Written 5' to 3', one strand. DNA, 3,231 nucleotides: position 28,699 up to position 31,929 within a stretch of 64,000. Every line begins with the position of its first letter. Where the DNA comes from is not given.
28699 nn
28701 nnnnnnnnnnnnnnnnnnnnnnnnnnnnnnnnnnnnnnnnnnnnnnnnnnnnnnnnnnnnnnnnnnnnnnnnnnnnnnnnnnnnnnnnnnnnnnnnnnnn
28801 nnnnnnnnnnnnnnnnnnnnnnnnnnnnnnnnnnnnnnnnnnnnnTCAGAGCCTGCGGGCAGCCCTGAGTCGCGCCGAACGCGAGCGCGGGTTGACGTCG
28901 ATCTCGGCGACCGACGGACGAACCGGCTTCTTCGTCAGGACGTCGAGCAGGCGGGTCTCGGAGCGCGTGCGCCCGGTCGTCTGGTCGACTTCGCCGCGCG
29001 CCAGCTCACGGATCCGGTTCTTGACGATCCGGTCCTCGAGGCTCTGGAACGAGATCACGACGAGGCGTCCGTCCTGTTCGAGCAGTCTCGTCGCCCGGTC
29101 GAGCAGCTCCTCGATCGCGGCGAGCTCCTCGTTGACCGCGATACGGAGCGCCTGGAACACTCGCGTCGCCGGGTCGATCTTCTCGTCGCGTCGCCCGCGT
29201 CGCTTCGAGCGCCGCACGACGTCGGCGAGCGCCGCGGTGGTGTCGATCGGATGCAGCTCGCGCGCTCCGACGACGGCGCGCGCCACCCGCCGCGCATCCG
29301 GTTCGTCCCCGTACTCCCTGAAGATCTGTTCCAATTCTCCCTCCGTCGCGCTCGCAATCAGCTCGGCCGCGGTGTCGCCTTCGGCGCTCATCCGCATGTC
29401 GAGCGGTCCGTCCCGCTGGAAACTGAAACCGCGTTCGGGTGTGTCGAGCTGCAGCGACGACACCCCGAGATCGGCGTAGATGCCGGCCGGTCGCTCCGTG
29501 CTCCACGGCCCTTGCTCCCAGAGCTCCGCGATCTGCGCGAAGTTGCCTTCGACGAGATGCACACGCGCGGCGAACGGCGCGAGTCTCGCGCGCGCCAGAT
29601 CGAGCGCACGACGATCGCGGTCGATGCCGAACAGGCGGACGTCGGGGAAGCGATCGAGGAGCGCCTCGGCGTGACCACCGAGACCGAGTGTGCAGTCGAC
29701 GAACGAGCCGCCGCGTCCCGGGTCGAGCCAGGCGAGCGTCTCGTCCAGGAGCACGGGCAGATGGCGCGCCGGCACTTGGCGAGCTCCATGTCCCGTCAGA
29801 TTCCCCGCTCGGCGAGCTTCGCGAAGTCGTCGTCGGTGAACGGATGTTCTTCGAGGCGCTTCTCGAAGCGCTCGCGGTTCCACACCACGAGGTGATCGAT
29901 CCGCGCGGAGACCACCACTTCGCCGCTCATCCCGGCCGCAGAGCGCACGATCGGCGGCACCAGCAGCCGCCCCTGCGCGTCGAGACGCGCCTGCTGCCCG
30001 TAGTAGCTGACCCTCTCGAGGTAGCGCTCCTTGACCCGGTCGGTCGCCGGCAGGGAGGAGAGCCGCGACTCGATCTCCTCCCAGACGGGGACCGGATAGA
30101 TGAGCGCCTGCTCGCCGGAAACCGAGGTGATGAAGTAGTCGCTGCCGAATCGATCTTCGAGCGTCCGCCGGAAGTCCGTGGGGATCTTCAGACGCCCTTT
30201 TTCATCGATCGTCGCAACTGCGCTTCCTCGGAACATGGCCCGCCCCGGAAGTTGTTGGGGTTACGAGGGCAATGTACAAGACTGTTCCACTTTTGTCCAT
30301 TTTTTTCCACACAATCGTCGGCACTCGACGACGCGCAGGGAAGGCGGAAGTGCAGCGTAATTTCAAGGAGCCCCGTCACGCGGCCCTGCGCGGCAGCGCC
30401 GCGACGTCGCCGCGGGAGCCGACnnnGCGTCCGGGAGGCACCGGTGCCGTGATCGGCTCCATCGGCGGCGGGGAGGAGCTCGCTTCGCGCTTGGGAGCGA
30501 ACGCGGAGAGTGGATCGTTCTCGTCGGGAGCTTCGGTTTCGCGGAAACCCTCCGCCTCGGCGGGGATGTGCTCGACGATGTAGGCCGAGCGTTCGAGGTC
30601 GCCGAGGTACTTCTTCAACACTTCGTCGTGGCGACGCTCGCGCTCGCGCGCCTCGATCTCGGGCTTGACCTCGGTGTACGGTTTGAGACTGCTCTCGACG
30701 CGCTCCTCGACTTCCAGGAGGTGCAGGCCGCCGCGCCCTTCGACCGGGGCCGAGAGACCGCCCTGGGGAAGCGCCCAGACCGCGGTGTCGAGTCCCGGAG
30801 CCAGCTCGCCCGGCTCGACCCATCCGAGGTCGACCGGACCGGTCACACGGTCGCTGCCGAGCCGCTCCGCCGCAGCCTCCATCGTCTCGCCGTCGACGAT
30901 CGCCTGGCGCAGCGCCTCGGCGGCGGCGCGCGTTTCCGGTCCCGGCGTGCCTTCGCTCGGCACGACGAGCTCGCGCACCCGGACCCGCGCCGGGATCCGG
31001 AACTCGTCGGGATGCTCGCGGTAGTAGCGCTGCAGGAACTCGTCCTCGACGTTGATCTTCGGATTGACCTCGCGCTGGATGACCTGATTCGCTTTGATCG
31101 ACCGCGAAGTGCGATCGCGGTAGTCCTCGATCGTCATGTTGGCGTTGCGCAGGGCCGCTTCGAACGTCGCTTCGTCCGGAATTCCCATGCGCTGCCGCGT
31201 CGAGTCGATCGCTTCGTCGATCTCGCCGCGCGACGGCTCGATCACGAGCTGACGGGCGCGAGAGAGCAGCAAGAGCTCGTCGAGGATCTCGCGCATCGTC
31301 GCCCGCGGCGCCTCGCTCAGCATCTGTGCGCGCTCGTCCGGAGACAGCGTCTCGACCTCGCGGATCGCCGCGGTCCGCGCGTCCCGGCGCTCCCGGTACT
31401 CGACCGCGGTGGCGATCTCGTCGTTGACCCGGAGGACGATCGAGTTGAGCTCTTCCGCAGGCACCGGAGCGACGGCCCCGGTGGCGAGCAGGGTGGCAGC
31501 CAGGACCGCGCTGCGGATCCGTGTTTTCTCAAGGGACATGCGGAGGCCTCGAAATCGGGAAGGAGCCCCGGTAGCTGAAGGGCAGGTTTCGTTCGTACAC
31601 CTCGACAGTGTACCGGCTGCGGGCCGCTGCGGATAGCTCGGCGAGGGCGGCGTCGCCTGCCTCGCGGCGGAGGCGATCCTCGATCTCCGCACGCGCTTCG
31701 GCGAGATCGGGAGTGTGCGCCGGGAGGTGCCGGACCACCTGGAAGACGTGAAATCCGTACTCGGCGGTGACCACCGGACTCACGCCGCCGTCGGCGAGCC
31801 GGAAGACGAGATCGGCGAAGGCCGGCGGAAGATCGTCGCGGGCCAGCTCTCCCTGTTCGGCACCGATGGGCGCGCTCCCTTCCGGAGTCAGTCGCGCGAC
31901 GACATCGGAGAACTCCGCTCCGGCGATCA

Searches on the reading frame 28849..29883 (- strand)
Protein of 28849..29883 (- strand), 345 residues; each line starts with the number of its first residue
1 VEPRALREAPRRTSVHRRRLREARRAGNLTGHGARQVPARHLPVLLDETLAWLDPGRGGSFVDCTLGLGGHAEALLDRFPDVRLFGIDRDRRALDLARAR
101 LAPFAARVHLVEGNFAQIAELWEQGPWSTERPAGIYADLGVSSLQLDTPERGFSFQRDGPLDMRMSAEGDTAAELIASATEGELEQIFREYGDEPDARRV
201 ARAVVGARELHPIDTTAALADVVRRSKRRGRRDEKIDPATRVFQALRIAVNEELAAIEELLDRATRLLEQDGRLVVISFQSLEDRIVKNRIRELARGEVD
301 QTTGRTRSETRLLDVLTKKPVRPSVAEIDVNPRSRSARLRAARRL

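Call 45: search_protein_families(library=pfam, proteins=[window:28849-29883:-], max_evalue=0.0001)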
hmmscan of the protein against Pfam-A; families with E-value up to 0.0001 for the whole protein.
window:28849-29883:- (345 aa): 2 families
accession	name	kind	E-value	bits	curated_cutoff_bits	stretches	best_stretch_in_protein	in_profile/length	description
PF01795.25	Methyltransf_5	-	9.6e-104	347.6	27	1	40-344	3-308/309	MraW methylase family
PF13649.12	Methyltransf_25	-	6.8e-05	23.9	27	0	62-119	2-59/97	Methyltransferase domain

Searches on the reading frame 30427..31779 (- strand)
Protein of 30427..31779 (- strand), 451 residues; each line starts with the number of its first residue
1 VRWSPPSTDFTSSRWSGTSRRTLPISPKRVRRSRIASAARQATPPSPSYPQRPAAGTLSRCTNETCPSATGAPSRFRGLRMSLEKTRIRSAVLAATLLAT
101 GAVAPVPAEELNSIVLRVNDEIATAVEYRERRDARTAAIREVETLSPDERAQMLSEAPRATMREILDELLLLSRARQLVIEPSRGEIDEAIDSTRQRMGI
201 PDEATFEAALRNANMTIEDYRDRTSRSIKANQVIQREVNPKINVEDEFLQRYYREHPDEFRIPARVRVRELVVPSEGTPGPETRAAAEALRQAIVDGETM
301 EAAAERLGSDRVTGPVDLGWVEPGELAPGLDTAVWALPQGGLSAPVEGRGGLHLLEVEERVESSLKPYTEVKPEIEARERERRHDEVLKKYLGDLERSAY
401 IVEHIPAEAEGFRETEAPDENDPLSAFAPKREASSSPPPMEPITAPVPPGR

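Call 45: search_protein_families(library=pfam, proteins=[window:30427-31779:-], max_evalue=0.0001)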
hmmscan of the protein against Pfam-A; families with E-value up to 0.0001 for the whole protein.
window:30427-31779:- (451 aa): 4 families
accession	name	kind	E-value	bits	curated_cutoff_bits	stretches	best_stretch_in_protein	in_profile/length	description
PF13145.12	Rotamase_2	-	3.3e-15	57.4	27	1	244-373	1-121/121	PPIC-type PPIASE domain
PF13624.11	SurA_N_3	-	1.6e-09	38.2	27.2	1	112-233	39-161/162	SurA-like N-terminal domain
PF00639.27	Rotamase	-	2.4e-09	38.5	21.7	1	282-358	17-96/97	PPIC-type PPIASE domain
PF13616.12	Rotamase_3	-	6.3e-06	27.2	22.5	1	281-359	34-114/116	PPIC-type PPIASE domain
